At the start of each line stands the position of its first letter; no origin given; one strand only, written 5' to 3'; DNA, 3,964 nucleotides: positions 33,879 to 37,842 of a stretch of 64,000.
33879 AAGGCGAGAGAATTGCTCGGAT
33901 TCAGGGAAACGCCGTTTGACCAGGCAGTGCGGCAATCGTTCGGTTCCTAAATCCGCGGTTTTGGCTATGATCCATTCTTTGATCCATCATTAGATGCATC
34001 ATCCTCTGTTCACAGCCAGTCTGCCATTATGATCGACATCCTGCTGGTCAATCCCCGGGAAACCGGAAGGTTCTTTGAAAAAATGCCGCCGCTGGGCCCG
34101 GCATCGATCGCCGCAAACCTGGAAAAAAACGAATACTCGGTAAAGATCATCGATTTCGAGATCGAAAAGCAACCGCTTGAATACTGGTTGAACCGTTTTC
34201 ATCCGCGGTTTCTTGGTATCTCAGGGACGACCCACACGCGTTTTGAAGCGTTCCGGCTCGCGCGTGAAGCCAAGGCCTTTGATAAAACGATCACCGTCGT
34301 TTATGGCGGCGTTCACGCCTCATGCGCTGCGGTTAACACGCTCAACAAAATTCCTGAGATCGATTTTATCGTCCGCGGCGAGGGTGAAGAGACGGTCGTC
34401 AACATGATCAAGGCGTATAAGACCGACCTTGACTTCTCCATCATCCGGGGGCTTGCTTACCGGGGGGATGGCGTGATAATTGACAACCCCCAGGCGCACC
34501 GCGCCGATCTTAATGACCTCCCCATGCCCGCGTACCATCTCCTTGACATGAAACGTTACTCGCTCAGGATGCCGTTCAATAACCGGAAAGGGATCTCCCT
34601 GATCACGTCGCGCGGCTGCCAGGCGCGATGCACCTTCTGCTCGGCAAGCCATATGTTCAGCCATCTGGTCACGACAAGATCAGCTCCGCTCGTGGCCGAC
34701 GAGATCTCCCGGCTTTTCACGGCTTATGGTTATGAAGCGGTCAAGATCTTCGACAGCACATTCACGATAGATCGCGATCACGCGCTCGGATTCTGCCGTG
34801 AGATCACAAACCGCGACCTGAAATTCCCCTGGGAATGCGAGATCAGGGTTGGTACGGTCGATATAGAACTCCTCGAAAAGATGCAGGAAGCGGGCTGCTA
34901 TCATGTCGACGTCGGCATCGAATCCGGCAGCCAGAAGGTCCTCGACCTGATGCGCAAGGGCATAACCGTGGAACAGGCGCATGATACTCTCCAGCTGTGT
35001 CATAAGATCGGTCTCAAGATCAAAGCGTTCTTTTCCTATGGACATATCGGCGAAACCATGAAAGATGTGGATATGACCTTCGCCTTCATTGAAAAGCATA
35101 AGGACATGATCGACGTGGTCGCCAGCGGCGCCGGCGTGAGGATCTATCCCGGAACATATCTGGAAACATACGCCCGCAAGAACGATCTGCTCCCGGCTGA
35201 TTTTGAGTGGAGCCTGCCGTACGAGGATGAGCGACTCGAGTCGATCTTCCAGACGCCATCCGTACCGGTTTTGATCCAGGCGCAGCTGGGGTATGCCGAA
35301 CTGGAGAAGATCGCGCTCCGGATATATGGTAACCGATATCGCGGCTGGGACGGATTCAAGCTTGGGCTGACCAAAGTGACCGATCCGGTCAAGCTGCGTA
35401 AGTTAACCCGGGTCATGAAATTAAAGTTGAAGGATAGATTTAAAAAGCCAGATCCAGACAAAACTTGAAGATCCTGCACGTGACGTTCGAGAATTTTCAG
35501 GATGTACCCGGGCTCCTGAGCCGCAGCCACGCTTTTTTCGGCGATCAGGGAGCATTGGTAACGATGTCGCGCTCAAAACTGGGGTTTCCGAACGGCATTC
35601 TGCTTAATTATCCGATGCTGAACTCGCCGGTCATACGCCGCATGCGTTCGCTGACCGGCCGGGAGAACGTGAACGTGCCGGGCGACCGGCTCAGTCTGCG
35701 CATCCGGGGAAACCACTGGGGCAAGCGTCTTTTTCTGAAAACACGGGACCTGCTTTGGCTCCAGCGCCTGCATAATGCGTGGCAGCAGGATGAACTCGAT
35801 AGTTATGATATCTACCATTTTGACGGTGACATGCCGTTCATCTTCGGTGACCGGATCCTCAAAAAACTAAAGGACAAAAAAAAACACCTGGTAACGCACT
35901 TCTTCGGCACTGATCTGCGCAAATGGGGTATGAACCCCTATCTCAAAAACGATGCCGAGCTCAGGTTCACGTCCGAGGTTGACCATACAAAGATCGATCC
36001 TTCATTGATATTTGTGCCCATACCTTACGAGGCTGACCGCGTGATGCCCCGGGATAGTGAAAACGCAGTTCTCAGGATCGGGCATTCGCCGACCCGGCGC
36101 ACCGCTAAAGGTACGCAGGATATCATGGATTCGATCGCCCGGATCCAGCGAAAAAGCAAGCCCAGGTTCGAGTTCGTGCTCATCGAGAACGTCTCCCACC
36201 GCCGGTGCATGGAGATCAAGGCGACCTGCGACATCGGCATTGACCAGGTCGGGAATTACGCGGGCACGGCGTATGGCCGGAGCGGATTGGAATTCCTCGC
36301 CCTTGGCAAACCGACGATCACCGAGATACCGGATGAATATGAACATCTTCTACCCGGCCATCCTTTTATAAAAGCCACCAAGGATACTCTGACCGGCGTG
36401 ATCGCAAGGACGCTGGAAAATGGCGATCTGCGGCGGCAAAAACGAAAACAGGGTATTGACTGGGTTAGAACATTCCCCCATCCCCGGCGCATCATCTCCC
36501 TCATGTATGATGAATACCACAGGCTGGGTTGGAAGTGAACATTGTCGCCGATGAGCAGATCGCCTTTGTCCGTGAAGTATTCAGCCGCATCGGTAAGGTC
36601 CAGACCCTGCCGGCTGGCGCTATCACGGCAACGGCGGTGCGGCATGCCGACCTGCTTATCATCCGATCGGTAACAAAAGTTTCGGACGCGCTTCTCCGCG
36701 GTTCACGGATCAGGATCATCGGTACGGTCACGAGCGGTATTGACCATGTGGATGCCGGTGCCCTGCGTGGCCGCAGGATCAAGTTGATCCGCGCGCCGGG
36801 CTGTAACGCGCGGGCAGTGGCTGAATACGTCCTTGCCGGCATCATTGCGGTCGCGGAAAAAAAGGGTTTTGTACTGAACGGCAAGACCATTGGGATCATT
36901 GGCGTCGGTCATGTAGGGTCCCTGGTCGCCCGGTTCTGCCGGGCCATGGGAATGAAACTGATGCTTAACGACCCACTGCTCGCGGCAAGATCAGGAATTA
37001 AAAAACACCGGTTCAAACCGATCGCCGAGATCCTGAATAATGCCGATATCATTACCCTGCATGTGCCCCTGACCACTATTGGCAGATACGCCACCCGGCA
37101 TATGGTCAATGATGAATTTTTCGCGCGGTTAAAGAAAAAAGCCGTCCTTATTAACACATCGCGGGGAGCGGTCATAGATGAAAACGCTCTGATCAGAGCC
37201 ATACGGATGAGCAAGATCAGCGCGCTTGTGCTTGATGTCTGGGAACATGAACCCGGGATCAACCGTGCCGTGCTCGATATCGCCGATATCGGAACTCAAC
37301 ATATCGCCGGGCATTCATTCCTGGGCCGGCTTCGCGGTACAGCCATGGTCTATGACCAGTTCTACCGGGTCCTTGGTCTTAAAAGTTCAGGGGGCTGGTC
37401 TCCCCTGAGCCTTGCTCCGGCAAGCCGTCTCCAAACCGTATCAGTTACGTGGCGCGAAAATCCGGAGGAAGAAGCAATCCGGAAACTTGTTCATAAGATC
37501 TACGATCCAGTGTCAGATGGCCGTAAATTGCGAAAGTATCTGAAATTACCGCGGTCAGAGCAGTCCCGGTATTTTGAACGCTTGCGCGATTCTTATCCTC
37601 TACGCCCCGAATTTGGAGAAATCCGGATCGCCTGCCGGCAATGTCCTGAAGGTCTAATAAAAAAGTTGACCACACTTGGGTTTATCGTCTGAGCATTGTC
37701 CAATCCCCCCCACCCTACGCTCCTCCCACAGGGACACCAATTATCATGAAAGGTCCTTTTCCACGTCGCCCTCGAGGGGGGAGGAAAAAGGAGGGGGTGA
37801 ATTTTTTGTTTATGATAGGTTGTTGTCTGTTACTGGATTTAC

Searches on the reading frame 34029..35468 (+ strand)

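Call 94: search_protein_families(library=pfam, proteins=[window:34029-35468:+], max_evalue=0.00001)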
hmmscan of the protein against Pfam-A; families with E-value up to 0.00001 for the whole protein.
window:34029-35468:+ (479 aa): 2 families
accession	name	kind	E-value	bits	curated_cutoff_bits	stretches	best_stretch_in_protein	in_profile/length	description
PF04055.27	Radical_SAM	-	1.5e-22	80.9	29.5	1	192-354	2-166/166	Radical SAM superfamily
PF02310.24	B12-binding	-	8.1e-17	61.6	32.1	1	18-125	11-119/121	B12 binding domain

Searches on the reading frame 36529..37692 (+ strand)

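Call 94: search_protein_families(library=pfam, proteins=[window:36529-37692:+], max_evalue=0.00001)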
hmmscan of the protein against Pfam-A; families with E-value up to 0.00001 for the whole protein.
window:36529-37692:+ (387 aa): 3 families
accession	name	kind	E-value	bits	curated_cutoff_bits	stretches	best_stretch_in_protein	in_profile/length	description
PF02826.25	2-Hacid_dh_C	-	1.2e-38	132.7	25.1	1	110-246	28-162/178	D-isomer specific 2-hydroxyacid dehydrogenase, NAD binding domain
PF00389.36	2-Hacid_dh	-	4.9e-15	55.8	24.6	1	28-261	28-103/134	D-isomer specific 2-hydroxyacid dehydrogenase, catalytic domain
PF11890.14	DUF3410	-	1.5e-12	47.6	31.4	1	304-384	8-81/81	Domain of unknown function (DUF3410)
